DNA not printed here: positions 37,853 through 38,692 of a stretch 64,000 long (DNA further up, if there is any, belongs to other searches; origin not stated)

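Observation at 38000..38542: Small protein made of three Cys-rich ~49-aa repeats (DWRFC-KC-GLF ... CP-GGEH ... FYLPND) of unknown family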

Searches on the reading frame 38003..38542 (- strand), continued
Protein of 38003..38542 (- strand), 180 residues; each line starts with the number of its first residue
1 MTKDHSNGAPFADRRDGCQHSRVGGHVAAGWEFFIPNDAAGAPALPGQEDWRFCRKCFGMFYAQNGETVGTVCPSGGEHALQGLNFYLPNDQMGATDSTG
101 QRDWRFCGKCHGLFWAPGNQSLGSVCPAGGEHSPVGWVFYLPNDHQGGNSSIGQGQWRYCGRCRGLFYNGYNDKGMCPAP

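Call 43: find_related_loci(query=window:38003-38542:-, collection=genome_contigs, flank=6000)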
Query window:38003-38542:- (180 aa) in genome_contigs; peptide patterns used: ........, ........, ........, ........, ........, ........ (x = any residue, [..] = any of these).
54 stretches matched a pattern; 20 encode a relative of the query (tblastn E <= 1e-3); 20 distinct loci.
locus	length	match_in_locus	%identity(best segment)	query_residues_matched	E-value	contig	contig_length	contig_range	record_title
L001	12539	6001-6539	95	1-180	1e-99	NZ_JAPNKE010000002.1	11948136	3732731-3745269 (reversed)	Nannocystis pusilla strain Na p29 contig_2, whole genome shotgun sequence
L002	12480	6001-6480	52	13-177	3e-52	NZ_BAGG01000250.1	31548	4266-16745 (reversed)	Nocardia takedensis NBRC 100417, whole genome shotgun sequence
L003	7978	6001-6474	44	24-179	9e-34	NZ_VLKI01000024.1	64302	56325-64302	Cytobacillus oceanisediminis strain CGMCC 1.10115 IQ19DRAFT_scaffold00024.24, whole genome shotgun sequence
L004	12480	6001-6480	39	3-179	2e-33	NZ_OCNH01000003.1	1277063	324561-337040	Spirosoma fluviale strain DSM 29961, whole genome shotgun sequence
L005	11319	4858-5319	43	16-177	3e-33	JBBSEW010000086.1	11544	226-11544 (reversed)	MAG: Thermoanaerobaculia bacterium isolate LS1_sbin.61 LS1_sbin.61_K_1479344_L_11544_cov_16.9733, whole genome shotgun s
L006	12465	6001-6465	43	24-179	7e-30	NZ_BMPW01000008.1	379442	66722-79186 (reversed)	Actinoplanes campanulatus strain JCM 3059 sequence008, whole genome shotgun sequence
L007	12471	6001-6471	43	22-178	2e-29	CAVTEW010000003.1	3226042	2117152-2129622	MAG: uncultured Acidobacteriota bacterium isolate MFD00822.bin.1.85 genome assembly, contig: contig_52079, whole genome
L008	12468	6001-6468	43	24-179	2e-29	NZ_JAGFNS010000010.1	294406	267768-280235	Actinoplanes flavus strain NEAU-H7 Scaffold10, whole genome shotgun sequence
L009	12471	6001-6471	42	16-177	2e-29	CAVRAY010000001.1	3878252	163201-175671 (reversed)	MAG: Thermoanaerobaculia bacterium isolate MFD04944.bin.2.108 genome assembly, contig: contig_12409, whole genome shotgu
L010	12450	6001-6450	47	24-179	1e-28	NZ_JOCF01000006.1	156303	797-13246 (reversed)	Streptomyces sp. NRRL WC-3742 contig6.1, whole genome shotgun sequence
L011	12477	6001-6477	40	24-179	7e-29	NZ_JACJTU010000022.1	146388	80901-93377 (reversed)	Nostoc paludosum FACHB-159 contig22, whole genome shotgun sequence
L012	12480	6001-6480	37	8-177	6e-27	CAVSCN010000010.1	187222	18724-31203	MAG: uncultured Actinomycetota bacterium isolate MFD05841.bin.2.56 genome assembly, contig: contig_118100, whole genome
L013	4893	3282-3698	42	24-179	2e-26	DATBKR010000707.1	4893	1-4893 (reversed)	MAG TPA_asm: Hyphomicrobiaceae bacterium isolate SMAG_U3951 k141_1991814, whole genome shotgun sequence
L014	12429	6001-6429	40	42-179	2e-23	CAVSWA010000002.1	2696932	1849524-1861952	MAG: uncultured Chloroflexia bacterium isolate MFD05705.bin.2.108 genome assembly, contig: contig_25947, whole genome sh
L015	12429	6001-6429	41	24-177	9e-23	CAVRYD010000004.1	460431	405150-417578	MAG: uncultured Acidobacteriota bacterium isolate MFD02199.bin.2.70 genome assembly, contig: contig_21675, whole genome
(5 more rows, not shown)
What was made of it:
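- Tried and rejected: The single protein was used instead (call 43).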

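Call 48: predict_structure(alignment_id=A2)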
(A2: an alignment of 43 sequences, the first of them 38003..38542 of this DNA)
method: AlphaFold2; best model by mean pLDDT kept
length: 180 residues; sequences in the alignment: 43
mean_pLDDT: 90.9   pTM: 0.82
mean pLDDT of the five models: 90.9, 90.4, 90.1, 89.6, 89.3
residues with pLDDT >= 90: 148; 70-90: 6; 50-70: 22; < 50: 4
segments of 3 or more residues with pLDDT < 50: 16-19
pLDDT, mean of each block of 10 residues (from residue 1): 63 54 83 95 81 97 97 97 97 97 98 97 97 98 97 97 97 92
secondary structure, 60 per line:
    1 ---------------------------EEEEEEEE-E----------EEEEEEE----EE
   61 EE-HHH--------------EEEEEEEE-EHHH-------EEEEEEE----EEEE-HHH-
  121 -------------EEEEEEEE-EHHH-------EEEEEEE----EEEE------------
elements in order: E28-35 E48-54 E59-62 E81-88 E101-107 E112-115 E134-141 E154-160 E165-168
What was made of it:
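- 38003..38083 (-): C-terminal half-unit (aa 154-180): Q154, W157, C160-x2-C163, C177. It lacks its own His and long strand, which the N-terminal half-unit provides. Strands 154-160 and 165-168 (call 48).
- On Beta-trefoil / ricin-B lectin: Q-x-x-W motif and 9 strands (call 48).
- Closest known: Beta-trefoil lectins / CBM13. Different: The model has 9 rather than 12 strands (call 48).
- AlphaFold with in-phase alignment A2 gives pLDDT 90.9, pTM 0.82 and 9 strands, 3 per unit, including strand 28-35 (call 48). A confident structure prediction (call 48).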

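Call 51: search_solved_structures(query=A2, max_evalue=10, show_alignments=3)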
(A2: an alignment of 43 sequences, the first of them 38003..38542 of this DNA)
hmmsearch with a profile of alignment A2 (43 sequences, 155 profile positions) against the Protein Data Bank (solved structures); distinct sequences matched with E-value up to 10: 8.
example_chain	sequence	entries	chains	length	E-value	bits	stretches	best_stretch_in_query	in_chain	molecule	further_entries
8eb5_A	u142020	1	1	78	0.0095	19.3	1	53-105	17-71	Hermes transposase BED domain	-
9m70_A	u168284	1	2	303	0.36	14.2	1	81-112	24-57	Acetyl-coenzyme A carboxylase carboxyl transferase subunit beta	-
8tta_B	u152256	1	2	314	1.6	12.1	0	100-148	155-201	Vacuolar protein sorting-associated protein 35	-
8ttc_B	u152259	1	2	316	1.6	12.1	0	100-148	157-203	Vacuolar protein sorting-associated protein 35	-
2r17_C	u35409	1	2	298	2.1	11.7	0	100-148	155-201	Vacuolar protein sorting-associated protein 35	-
5osh_B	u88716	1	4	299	2.2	11.7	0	100-148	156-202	Vacuolar protein sorting-associated protein 35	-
8r02_C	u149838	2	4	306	2.2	11.6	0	100-148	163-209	Vacuolar protein sorting-associated protein 35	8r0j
5osi_B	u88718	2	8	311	2.3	11.6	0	100-148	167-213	Vacuolar protein sorting-associated protein 35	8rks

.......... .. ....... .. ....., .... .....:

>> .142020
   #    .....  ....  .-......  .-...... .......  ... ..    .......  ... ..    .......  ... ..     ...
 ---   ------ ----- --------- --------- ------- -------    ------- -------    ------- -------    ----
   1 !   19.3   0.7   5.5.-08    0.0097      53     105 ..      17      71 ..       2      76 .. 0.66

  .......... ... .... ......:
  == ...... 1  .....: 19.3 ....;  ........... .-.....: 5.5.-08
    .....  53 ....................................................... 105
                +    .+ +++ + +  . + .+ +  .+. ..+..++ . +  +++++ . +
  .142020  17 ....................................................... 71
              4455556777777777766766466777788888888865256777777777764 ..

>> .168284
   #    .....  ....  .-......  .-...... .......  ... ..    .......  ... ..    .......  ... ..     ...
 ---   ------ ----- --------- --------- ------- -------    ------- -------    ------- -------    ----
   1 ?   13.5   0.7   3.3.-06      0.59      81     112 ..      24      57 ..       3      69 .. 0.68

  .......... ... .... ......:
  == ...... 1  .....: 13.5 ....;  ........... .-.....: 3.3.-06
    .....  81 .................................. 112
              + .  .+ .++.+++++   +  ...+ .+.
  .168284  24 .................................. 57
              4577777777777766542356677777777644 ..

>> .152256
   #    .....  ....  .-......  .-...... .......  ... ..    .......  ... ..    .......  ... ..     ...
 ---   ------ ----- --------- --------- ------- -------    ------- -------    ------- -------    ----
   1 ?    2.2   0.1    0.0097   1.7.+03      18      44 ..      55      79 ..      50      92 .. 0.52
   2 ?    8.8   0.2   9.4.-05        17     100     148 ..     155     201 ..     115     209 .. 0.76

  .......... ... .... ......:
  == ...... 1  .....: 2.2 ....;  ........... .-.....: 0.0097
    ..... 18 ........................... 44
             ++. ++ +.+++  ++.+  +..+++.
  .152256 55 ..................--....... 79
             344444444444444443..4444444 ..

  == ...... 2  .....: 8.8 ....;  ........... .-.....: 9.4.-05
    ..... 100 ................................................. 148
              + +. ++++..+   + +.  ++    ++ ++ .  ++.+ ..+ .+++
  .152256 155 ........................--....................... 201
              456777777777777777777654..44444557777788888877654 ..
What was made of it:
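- Closest known: BED zinc finger. Same: This is the best PDB profile hit (E 0.0095, call 51).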

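Call 54: find_encoding_contigs(protein=P0001, flank=10000, max_places=3)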
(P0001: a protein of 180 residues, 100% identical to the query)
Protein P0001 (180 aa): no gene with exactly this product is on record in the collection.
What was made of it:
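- Tried and rejected: P0001 is not on record in the gene-position index (call 54).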

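Call 55: find_encoding_contigs(protein=P0003, flank=8000, max_places=3)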
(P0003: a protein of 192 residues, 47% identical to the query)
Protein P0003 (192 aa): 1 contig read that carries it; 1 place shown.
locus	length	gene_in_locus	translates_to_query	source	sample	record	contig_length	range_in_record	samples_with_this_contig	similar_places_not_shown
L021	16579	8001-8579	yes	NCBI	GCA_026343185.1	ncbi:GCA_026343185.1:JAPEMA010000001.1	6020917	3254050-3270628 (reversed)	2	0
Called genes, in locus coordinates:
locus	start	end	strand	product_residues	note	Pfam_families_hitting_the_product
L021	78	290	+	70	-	PF04149:DUF397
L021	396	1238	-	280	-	-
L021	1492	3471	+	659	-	PF07282:Cas12f1-like_TNB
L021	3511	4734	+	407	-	PF12897:Asp_aminotransf (weak), PF00155:Aminotran_1_2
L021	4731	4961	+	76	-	PF01344:Kelch_1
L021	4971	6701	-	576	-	PF00501:AMP-binding, PF23562:AMP-binding_C_3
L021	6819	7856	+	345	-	PF12625:Arabinose_bd, PF12833:HTH_18, PF00165:HTH_AraC (weak)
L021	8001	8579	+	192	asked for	-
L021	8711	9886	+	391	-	PF03583:LIP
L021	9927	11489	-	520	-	-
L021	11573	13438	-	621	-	PF00501:AMP-binding, PF23562:AMP-binding_C_3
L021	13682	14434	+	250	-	-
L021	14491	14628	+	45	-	-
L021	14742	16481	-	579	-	PF13687:DUF4153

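Call 61: search_protein_families(library=pfam, alignment_id=A3, max_evalue=0.00001)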
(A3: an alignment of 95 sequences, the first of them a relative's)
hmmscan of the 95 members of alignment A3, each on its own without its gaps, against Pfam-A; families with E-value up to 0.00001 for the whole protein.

A. member 1, P0029 (213 aa): 0 families

B. families by the number of members that match (of 95 scanned): 13 families
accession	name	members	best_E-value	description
PF01551.29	Peptidase_M23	8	1.9e-20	Peptidase family M23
PF13810.12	DUF4185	3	8.8e-13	Domain of unknown function (DUF4185)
PF01400.30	Astacin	2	2e-34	Astacin (Peptidase family M12A)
PF13676.11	TIR_2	2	7.1e-13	TIR domain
PF00264.25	Tyrosinase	1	2.2e-22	Common central domain of tyrosinase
PF19193.6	Tectonin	1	8.8e-20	Tectonin domain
PF09286.16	Pro-kuma_activ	1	1.2e-19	Pro-kumamolisin, activation domain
PF07591.16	PT-HINT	1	2.1e-16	Pretoxin HINT domain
PF13385.13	Laminin_G_3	1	2.8e-15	Concanavalin A-like lectin/glucanases superfamily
PF08310.17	LGFP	1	3.8e-14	LGFP repeat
PF13453.11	Zn_ribbon_TFIIB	1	7.3e-07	Transcription factor zinc-finger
PF13240.11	Zn_Ribbon_1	1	9.3e-07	zinc-ribbon domain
PF01079.26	Hint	1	1.9e-06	Hint module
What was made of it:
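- About 70 of 95 multidomain members have partner regions with no Pfam match at E<=1e-5 (call 61), so the partner census is incomplete. One tyrosinase fusion (call 61). The partner domains are hydrolases and lectins, not redox enzymes (call 61). A PT-HINT toxin fusion (call 61). TIR and toxin fusions are a small minority: 2 and 1 of 95 (call 61).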

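Call 62: find_encoding_contigs(protein=P0005, flank=5000, max_places=2)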
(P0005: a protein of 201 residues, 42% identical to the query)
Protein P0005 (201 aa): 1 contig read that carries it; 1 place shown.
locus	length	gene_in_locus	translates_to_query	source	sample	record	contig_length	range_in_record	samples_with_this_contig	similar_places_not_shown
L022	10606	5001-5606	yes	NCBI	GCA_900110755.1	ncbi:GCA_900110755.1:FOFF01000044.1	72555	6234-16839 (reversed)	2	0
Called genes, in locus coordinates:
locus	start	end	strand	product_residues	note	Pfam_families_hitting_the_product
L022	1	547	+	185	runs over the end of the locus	PF09684:Tail_P2_I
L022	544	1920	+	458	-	PF12773:DZR (faint), PF13240:Zn_Ribbon_1 (faint), PF25302:NADase_transloc (faint)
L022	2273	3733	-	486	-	PF03816:LytR_cpsA_psr, PF13399:LytR_C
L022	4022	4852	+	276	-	PF01764:Lipase_3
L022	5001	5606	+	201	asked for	-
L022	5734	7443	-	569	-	PF01186:Lysyl_oxidase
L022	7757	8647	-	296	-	-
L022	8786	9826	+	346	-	PF02156:Glyco_hydro_26 (weak)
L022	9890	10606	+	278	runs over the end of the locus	PF01551:Peptidase_M23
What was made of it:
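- A neighbour next to a phage-tail-like gene in L022 (call 62).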

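Call 63: find_encoding_contigs(protein=P0054, flank=5000, max_places=2)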
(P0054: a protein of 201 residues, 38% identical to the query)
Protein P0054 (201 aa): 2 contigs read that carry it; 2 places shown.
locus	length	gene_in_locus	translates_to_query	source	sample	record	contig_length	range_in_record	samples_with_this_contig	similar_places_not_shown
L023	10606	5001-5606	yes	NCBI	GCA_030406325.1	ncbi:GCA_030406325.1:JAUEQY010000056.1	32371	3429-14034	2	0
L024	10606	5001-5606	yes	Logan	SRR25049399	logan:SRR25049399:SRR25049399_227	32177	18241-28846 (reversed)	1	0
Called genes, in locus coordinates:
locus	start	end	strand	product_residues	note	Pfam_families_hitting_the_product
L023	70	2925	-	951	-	PF13191:AAA_16, PF13401:AAA_22 (weak), PF17874:TPR_MalT (weak), PF00196:GerE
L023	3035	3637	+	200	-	PF01872:RibD_C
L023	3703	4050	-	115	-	PF12840:HTH_20 (faint), PF13601:HTH_34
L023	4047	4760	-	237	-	-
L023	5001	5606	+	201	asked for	-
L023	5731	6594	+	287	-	-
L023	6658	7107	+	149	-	PF18029:Glyoxalase_6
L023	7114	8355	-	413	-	PF05977:MFS_3, PF07690:MFS_1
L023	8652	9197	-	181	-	PF14016:DUF4232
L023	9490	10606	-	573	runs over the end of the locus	PF00561:Abhydrolase_1, PF08386:Abhydrolase_4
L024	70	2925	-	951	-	PF13191:AAA_16, PF13401:AAA_22 (weak), PF17874:TPR_MalT (weak), PF00196:GerE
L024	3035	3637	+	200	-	PF01872:RibD_C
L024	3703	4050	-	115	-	PF12840:HTH_20 (faint), PF13601:HTH_34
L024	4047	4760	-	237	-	-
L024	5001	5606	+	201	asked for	-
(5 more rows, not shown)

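Call 64: find_encoding_contigs(protein=P0026, flank=5000, max_places=2)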
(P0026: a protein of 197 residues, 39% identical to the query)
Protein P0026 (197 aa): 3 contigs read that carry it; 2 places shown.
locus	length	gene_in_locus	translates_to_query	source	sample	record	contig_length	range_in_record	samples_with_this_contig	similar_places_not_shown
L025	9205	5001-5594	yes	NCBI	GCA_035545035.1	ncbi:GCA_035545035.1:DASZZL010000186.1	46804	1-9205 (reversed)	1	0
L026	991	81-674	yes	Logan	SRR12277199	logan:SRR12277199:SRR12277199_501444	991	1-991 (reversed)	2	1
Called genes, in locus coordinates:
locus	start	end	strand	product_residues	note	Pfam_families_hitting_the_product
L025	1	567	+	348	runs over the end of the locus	PF13480:Acetyltransf_6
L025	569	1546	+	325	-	PF00534:Glycos_transf_1, PF13692:Glyco_trans_1_4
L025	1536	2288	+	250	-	PF04488:Gly_transf_sug, PF04572:Gb3_synth (weak)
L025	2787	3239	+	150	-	PF01797:Y1_Tnp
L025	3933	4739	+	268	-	-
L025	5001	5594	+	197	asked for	-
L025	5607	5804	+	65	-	-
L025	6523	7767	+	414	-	-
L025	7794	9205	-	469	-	PF00144:Beta-lactamase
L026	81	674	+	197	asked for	-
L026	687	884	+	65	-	-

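Call 65: find_encoding_contigs(protein=P0037, flank=5000, max_places=2)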
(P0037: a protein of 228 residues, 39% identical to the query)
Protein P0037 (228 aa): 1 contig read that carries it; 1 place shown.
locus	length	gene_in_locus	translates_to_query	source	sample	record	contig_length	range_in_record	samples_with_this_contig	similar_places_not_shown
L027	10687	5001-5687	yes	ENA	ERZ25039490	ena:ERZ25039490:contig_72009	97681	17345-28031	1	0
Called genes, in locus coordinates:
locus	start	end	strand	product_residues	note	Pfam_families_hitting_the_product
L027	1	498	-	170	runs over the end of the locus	PF14534:DUF4440, PF12680:SnoaL_2 (weak)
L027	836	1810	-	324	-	PF11737:DUF3300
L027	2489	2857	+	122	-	-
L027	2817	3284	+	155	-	PF10604:Polyketide_cyc2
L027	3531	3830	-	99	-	-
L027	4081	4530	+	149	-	PF00652:Ricin_B_lectin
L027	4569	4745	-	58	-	-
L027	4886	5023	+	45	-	-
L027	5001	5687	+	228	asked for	-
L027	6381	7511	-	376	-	PF22807:TrAA12, PF07995:GSDH, PF22807:TrAA12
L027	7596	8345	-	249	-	PF07724:AAA_2, PF00004:AAA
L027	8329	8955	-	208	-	PF07724:AAA_2 (weak), PF00004:AAA (weak), PF07728:AAA_5 (weak)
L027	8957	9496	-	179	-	PF00227:Proteasome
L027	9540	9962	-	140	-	PF02910:Succ_DH_flav_C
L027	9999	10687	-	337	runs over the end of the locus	PF00890:FAD_binding_2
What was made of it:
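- Closest known: Beta-trefoil lectins / CBM13. Same: A Ricin_B_lectin gene lies near one homologue (L027, call 65).
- Tried and rejected: Neighbourhoods differ in Streptomyces, Actinomadura, Pyrinomonadaceae and a metagenome contig (calls 55, 62-65).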

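Call 67: search_protein_families(library=padloc, proteins=[window:38003-38542:-, P0049, P0017, P0167, P0009], max_evalue=0.01)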
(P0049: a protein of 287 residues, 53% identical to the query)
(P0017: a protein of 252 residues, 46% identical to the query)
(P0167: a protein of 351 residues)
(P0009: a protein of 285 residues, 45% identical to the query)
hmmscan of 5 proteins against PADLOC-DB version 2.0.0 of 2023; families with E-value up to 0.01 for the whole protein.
window:38003-38542:- (180 aa): 0 families

P0049 (287 aa): 2 families
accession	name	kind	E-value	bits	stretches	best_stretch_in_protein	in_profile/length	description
PDLC00434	ThsB1|ThsB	-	1.9e-05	21.9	1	6-74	141-207/396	TIR-like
PDLC02012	SAVED5--SAVED_TIR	-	0.0051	14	1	4-74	14-81/404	-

P0017 (252 aa): 0 families

P0167 (351 aa): 1 family
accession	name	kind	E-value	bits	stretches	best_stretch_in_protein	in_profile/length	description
PDLC00434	ThsB1|ThsB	-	2.8e-07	28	1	9-69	140-198/396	TIR-like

P0009 (285 aa): 0 families
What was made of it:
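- On Any Pfam-A / NCBIfam / PADLOC family: PADLOC: 0 hits (call 67).
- The triplet itself matches no PADLOC model (call 67).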
